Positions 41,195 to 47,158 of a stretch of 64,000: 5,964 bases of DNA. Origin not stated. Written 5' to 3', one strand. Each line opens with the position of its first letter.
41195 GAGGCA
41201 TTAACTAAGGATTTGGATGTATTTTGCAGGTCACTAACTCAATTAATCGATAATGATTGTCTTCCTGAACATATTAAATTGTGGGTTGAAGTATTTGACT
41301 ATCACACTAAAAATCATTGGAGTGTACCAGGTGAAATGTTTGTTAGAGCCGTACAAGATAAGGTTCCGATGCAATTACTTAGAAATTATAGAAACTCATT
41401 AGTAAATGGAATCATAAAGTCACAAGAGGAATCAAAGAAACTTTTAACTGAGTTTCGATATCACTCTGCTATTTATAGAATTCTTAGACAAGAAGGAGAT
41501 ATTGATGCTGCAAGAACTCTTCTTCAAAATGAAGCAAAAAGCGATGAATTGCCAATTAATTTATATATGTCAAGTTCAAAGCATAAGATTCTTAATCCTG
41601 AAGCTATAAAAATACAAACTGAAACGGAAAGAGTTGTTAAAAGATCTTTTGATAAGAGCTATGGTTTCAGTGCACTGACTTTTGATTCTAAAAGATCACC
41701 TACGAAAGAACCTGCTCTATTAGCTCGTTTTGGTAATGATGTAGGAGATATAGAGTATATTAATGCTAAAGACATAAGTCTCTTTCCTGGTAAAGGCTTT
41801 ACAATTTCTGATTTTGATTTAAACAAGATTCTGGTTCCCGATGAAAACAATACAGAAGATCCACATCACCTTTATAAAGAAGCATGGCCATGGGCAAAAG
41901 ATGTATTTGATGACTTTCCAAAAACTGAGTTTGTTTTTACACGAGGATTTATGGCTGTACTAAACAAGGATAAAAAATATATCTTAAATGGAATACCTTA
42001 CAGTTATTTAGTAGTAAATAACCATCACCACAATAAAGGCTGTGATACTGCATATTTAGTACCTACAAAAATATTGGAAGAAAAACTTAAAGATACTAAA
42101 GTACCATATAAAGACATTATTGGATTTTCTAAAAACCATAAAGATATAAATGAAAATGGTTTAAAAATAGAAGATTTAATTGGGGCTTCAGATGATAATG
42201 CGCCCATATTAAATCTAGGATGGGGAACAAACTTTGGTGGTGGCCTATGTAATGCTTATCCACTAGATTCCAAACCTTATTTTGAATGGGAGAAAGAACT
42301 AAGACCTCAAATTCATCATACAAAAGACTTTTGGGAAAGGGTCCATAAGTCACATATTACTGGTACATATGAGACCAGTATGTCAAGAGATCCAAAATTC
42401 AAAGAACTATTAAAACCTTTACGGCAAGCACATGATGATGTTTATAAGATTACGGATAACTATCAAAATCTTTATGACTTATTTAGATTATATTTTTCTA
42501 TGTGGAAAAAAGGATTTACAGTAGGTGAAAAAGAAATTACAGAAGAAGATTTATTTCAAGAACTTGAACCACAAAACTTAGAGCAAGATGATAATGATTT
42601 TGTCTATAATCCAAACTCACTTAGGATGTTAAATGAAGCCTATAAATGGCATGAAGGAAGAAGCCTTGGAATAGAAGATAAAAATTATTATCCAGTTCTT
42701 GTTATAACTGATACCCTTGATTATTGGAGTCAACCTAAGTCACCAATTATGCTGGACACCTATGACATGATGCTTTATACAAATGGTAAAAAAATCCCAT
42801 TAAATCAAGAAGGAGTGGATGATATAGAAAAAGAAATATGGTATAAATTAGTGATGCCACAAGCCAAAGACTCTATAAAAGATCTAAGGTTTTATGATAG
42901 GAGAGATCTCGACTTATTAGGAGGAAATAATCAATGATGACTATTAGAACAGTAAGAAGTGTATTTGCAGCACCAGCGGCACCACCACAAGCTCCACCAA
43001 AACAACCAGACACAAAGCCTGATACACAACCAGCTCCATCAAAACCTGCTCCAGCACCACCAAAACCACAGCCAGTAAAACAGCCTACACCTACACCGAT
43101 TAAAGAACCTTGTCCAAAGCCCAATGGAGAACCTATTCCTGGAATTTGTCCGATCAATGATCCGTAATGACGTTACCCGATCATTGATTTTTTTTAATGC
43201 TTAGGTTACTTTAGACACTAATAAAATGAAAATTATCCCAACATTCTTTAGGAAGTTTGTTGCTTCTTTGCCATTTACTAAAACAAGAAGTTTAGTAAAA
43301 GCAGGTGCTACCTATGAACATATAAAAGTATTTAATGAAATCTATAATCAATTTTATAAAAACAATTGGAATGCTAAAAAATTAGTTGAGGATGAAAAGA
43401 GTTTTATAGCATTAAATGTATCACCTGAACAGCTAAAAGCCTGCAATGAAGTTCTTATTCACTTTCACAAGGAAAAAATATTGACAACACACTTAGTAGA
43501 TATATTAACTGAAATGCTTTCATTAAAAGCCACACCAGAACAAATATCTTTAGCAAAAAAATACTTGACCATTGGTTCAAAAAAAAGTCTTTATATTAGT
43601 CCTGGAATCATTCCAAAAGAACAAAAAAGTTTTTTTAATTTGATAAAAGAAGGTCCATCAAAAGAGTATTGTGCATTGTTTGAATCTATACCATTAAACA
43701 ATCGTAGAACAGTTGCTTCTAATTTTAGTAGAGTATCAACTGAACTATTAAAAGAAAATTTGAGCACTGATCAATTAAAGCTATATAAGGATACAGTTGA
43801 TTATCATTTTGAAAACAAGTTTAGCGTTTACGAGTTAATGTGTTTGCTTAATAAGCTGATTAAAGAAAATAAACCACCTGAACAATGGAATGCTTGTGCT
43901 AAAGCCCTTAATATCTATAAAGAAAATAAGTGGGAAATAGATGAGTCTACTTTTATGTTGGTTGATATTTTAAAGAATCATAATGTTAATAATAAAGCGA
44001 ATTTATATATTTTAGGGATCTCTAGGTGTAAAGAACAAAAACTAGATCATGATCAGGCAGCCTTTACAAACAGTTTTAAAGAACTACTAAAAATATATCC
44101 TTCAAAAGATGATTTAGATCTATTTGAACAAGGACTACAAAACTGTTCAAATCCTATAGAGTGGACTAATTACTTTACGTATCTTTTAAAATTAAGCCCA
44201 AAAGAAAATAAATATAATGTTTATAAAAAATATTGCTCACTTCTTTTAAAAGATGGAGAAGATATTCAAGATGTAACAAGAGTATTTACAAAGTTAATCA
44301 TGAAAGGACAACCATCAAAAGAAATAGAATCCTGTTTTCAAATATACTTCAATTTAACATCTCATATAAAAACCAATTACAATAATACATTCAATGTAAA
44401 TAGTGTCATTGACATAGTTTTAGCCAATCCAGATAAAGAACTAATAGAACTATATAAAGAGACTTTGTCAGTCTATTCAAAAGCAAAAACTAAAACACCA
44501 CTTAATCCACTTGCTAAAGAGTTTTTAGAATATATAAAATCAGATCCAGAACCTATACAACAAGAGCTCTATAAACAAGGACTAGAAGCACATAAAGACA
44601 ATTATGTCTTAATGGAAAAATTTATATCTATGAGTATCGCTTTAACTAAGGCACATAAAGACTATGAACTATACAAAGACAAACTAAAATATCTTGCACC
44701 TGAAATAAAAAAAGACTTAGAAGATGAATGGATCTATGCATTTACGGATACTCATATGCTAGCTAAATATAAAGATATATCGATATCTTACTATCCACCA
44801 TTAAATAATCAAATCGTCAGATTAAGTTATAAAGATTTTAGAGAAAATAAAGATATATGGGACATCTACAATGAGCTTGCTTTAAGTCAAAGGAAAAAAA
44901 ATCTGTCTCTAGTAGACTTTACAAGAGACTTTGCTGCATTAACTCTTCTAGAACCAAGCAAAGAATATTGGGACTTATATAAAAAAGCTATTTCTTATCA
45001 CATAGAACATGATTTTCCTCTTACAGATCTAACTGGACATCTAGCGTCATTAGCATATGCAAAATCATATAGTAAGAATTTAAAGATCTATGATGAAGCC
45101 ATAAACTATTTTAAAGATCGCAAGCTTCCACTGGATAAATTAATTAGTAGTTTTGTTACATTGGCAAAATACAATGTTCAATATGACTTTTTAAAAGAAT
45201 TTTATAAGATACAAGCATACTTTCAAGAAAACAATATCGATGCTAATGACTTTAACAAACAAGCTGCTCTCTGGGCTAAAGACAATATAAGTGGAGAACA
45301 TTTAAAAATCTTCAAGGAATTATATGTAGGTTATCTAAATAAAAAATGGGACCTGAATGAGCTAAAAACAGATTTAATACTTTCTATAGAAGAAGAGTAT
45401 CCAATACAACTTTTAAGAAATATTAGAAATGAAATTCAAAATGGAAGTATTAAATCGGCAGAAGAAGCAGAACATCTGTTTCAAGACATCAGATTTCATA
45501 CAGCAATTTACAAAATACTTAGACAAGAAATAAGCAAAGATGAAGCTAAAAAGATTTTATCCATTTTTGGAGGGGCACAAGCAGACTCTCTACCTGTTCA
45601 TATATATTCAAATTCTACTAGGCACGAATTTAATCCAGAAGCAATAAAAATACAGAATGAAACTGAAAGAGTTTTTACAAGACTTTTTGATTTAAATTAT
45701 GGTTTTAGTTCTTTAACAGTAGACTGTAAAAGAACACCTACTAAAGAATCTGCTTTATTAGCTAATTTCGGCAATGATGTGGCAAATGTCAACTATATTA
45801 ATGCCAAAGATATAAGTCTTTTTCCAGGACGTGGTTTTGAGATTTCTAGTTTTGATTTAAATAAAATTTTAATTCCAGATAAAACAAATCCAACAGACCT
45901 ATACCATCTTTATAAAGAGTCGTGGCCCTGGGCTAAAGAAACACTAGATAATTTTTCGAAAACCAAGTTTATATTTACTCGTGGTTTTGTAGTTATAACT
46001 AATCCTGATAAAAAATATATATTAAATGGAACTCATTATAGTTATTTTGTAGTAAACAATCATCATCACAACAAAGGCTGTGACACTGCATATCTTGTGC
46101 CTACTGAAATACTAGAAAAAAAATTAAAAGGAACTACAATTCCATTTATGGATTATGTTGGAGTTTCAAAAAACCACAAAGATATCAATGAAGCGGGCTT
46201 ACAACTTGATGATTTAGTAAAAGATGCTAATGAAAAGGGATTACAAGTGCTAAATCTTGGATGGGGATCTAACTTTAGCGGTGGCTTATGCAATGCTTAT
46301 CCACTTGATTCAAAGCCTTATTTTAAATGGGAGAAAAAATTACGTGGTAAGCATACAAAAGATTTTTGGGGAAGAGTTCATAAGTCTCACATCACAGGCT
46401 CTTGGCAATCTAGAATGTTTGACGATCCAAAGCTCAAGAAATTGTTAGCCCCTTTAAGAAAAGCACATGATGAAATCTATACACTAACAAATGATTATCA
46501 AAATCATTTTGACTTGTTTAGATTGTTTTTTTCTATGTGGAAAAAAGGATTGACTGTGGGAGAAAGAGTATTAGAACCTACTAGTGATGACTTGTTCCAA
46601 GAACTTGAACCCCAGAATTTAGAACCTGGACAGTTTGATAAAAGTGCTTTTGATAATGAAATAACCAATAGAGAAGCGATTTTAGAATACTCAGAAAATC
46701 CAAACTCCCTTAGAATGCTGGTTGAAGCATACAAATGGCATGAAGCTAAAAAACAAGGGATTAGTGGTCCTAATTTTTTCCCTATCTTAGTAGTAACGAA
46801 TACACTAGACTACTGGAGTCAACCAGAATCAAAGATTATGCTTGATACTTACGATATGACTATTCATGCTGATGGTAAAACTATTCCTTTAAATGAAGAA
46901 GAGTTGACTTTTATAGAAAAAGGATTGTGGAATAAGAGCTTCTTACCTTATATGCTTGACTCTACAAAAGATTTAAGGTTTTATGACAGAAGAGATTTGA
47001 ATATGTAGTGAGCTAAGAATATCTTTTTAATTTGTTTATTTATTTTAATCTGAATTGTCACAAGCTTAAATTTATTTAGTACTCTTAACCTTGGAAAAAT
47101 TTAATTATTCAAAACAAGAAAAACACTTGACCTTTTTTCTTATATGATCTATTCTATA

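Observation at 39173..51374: Tandem triplet of large, unclassifiable paralogous proteins with coupled small Pro-rich partners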

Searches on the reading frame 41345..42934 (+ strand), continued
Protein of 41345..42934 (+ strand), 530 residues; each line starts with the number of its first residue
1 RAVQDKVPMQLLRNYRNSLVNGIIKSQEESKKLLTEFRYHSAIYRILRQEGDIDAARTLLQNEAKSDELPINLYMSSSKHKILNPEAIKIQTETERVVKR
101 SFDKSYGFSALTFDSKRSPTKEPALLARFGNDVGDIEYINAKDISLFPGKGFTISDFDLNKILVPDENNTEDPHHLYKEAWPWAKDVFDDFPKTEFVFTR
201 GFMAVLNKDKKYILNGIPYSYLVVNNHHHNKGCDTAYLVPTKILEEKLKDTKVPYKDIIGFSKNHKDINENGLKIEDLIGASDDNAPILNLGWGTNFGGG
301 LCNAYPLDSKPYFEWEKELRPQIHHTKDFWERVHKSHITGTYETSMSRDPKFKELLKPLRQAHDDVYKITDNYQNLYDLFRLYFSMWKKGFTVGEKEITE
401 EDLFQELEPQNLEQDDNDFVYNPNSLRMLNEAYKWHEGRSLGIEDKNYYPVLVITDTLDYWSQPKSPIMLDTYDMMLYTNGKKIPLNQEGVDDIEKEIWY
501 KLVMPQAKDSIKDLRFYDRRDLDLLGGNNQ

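Call 73: search_solved_structures(query=A3, max_evalue=10)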
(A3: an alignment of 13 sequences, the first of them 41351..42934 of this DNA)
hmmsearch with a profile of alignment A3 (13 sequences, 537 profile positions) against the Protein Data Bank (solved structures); distinct sequences matched with E-value up to 10: 2.
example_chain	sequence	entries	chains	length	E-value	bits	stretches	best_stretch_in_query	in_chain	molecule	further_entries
4d4e_A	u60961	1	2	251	1.2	10.8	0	5-105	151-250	ARMADILLO REPEAT PROTEIN ARM00016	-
5mfb_A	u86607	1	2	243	2.9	9.6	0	5-99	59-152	YIII(Dq)4CqI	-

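Call 75: find_related_loci(query=A4, collection=metagenome_contigs, flank=6000)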
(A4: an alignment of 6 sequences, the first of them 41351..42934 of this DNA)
Query A4 (528 aa) in metagenome_contigs; peptide patterns used: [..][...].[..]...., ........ (x = any residue, [..] = any of these).
224 stretches matched a pattern; 17 encode a relative of the query (tblastn E <= 1e-3); 17 distinct loci.
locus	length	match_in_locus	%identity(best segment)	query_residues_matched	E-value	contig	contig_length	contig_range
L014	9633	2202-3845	60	4-528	0e+0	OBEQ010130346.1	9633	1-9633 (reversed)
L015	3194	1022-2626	47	4-528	2e-157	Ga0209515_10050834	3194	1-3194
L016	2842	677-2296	46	5-520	3e-152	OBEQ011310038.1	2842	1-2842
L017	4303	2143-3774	46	1-526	3e-148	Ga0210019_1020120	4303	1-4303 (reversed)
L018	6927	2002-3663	45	3-522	7e-140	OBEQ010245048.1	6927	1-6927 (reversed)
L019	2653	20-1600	44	9-522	9e-147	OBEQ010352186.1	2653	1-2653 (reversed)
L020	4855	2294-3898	43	6-522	2e-131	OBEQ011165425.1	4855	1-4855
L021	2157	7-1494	46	38-522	2e-132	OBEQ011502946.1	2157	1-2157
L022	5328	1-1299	48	108-522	4e-124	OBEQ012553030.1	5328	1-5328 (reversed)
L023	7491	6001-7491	42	6-495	3e-119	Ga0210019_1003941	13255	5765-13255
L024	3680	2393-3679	45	4-425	2e-118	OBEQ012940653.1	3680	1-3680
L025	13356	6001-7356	35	63-518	2e-82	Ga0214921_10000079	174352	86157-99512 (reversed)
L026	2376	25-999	45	215-522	9e-82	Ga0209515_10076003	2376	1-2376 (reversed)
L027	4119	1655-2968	32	87-517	1e-46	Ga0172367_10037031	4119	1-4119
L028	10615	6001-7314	32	87-517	2e-46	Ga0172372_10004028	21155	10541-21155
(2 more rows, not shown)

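Call 76: find_related_loci(query=A4, collection=viral_contigs, flank=6000)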
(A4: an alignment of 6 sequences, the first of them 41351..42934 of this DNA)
Query A4 (528 aa) in viral_contigs; peptide patterns used: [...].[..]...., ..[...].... (x = any residue, [..] = any of these).
200 stretches matched a pattern, but none encodes a relative of the query by tblastn (E <= 1e-3).

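Call 99: find_encoding_contigs(protein=P0099, flank=8000, max_places=3)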
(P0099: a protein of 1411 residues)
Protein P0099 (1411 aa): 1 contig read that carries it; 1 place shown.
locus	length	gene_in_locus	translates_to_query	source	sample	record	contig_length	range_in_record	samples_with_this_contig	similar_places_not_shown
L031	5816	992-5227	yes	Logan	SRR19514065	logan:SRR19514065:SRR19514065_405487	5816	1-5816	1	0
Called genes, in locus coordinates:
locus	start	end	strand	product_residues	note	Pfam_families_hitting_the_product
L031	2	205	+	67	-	?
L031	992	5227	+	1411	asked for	-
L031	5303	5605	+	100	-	-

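Call 106: search_protein_families(library=pfam, alignment_id=A6, max_evalue=0.001)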
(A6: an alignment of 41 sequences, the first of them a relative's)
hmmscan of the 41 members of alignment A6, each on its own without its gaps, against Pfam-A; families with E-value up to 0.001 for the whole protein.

A. member 1, P0029 (978 aa): 0 families

B. families by the number of members that match (of 41 scanned): 0 families

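Call 114: search_protein_families(library=phrogs, proteins=[P0010, P0099], max_evalue=0.01)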
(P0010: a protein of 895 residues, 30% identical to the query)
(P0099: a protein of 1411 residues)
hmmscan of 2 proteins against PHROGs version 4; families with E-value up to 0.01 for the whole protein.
P0010 (895 aa): 0 families

P0099 (1411 aa): 0 families

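Call 116: find_homologous_proteins(query=A6, max_evalue=0.00001)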
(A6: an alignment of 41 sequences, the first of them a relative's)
Query A6 (41 sequences) (978 aa, profile of the alignment): 2 proteins with E <= 0.00001 among 8000 candidates.
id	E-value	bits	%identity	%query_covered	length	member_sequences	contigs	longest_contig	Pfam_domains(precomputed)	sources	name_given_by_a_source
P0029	4.2e-208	712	100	100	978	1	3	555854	-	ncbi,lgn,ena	-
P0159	5.1e-109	384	25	45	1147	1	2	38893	-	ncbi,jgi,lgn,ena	jgi:hypothetical protein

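Call 123: search_dna_similar(query=window:41351-42934:+, collection=plasmids, mode=protein, max_evalue=0.001, max_rows=10)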
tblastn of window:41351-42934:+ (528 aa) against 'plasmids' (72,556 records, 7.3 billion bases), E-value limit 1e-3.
No match.

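Call 124: search_dna_similar(query=window:41351-42934:+, collection=phages, mode=protein, max_evalue=0.001, max_rows=10)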
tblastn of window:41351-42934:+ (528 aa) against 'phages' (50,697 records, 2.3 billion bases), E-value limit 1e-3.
No match.
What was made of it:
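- On Mobile element, phage or plasmid cargo: No relatives in IMG/VR contigs, PLSDB plasmids or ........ phages (calls 76, 123, 124).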

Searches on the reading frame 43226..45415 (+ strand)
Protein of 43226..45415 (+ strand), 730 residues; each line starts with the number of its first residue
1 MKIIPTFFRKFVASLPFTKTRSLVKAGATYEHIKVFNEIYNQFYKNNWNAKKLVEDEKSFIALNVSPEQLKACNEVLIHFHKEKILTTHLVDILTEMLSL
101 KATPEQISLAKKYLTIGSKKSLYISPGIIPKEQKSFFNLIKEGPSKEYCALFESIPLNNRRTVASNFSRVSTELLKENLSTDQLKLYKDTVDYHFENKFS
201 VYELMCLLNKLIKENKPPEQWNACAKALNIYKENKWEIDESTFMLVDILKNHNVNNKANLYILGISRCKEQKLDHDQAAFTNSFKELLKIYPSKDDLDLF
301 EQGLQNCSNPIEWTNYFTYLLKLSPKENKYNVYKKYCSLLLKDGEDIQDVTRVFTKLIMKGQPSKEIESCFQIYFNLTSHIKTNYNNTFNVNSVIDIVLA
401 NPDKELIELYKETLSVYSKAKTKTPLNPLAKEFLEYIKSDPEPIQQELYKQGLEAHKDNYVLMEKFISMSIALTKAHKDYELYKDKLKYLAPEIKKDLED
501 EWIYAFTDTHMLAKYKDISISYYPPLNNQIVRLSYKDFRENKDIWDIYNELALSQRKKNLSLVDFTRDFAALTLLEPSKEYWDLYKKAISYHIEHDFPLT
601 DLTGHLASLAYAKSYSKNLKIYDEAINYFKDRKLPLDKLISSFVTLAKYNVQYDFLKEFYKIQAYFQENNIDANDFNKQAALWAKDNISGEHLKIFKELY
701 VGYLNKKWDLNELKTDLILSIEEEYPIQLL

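Call 96: predict_structure(alignment_id=A5)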
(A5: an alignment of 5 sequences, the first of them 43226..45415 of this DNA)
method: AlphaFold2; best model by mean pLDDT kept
length: 730 residues; sequences in the alignment: 5
mean_pLDDT: 77.3   pTM: 0.55
mean pLDDT of the five models: 77.3, 75.0, 65.5, 65.5, 53.7
residues with pLDDT >= 90: 89; 70-90: 484; 50-70: 101; < 50: 56
segments of 3 or more residues with pLDDT < 50: 1-5, 7-16, 117-129, 515-523, 714-716, 718-730
pLDDT, mean of each block of 10 residues (from residue 1): 43 53 81 84 80 84 89 88 70 84 88 58 41 71 83 66 63 78 80 82 78 67 83 86 84 75 89 78 91 90 88 92 92 89 82 88 89 86 76 79 89 84 69 88 85 80 79 76 74 78 61 48 58 57 78 78 75 79 88 84 85 74 93 91 85 87 87 77 78 77 64 50 39
secondary structure, 60 per line:
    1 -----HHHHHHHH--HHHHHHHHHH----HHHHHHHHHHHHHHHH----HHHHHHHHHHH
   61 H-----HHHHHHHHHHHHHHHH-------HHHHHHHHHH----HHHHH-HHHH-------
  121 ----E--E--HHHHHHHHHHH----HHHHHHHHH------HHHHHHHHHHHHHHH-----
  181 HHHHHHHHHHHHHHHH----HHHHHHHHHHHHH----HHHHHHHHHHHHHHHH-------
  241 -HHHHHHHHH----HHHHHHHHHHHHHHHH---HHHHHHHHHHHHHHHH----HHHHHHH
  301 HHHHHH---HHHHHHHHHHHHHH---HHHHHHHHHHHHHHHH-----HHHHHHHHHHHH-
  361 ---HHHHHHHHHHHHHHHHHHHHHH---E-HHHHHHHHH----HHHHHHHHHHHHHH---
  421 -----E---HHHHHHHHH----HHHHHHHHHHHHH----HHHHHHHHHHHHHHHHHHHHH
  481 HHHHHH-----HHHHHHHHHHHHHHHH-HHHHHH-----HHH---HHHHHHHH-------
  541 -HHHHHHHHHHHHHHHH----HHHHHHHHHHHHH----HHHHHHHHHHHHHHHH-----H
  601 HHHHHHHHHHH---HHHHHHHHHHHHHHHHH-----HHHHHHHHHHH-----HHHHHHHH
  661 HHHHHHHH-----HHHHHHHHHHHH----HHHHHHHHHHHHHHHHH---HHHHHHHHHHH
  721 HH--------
elements in order (helices of 4 or more, strands of 3 or more residues): H6-13 H16-25 H30-45 H50-61 H67-82 H90-99 H104-108 H110-113 H131-141 H146-154 H161-175 H181-196 H201-213 H218-233 H242-250 H255-270 H274-289 H294-306 H310-323 H327-342 H348-359 H364-385 H391-399 H404-417 H430-438 H443-455 H460-486 H492-507 H509-514 H526-533 H542-557 H562-574 H579-594 H600-611 H615-631 H637-647 H653-668 H674-685 H690-706 H710-722
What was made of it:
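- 43226..47008 (+): Gene B, 1260 aa. N-terminal alpha-solenoid (43226-45385) plus the conserved C-terminal domain (45386-47005). It ends ...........* with no internal Shine-Dalgarno site and no partner. The N-terminal model has ~40 helices and pLDDT 77 (call 96).
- On TPR / PPR / HEAT / TALE repeat families: The global model confidence is only moderate (pTM 0.55, call 96), so the superhelix geometry is uncertain.
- The N-terminal part is all helical hairpins (call 96).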

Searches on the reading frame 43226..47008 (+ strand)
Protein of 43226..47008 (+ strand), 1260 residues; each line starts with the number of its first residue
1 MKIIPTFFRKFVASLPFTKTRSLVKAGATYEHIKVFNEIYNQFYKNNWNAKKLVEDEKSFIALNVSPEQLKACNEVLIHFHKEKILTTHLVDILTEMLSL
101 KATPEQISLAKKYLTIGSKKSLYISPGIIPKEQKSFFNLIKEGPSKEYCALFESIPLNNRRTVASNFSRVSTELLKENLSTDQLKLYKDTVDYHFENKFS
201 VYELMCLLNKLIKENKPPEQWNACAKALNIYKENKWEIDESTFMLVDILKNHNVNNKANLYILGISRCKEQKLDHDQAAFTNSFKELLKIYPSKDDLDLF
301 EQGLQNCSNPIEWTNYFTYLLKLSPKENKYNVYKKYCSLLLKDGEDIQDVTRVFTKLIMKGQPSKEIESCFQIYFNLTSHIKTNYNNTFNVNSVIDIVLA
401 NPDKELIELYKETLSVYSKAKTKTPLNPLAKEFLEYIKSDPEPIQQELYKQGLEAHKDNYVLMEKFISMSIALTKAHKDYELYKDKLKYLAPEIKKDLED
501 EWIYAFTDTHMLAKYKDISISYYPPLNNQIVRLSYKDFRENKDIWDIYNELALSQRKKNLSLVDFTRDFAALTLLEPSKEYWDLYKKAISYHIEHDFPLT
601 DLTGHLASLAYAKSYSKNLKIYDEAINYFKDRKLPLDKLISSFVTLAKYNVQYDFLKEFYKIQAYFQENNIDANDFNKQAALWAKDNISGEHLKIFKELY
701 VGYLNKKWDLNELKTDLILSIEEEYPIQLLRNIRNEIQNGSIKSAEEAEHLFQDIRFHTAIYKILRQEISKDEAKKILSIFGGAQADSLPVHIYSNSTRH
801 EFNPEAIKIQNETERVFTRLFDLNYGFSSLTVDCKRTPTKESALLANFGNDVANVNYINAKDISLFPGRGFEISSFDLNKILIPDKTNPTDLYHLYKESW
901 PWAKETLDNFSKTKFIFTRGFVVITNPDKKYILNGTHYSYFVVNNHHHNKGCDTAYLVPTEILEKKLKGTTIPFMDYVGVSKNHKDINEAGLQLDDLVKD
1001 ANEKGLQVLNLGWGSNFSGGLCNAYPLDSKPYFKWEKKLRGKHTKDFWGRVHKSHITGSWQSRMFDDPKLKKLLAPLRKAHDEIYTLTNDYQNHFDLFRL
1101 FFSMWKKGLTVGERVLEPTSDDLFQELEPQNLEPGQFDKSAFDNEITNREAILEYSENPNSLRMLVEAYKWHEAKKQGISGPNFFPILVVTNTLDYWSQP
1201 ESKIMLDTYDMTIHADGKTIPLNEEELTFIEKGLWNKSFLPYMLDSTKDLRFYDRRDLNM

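Call 8: search_protein_families(library=pfam, proteins=[window:43226-47008:+], max_evalue=1)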
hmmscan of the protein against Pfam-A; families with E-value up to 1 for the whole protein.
window:43226-47008:+ (1260 aa): 1 family
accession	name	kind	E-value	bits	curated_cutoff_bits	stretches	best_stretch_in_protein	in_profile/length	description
PF06275.16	DUF1031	-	0.05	14.3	25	0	381-422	17-58/80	Protein of unknown function (DUF1031)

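Call 87: list_cluster_members(proteins=[P0016, P0017, window:43226-47005:+, window:42934-43164:+, window:51132-51371:+])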
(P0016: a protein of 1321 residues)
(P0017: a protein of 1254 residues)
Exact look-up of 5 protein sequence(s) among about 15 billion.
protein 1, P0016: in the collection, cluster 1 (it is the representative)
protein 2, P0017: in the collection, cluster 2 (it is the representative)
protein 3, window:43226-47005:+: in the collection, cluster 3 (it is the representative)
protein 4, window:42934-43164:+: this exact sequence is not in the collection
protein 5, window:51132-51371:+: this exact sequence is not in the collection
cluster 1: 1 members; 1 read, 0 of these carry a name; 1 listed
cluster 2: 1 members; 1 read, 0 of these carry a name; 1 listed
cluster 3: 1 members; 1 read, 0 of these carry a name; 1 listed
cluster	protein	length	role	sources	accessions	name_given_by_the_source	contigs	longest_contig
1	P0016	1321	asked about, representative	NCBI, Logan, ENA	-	-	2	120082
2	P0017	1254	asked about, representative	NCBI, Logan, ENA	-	-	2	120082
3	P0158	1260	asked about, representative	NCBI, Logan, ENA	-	-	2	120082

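Call 114: search_protein_families(library=phrogs, proteins=[window:43226-47008:+], max_evalue=0.01)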
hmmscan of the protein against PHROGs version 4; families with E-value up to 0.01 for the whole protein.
window:43226-47008:+ (1260 aa): 1 family
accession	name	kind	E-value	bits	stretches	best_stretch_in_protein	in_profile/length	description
phrog_483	-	unknown function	0.0027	18.4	0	360-414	24-80/82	-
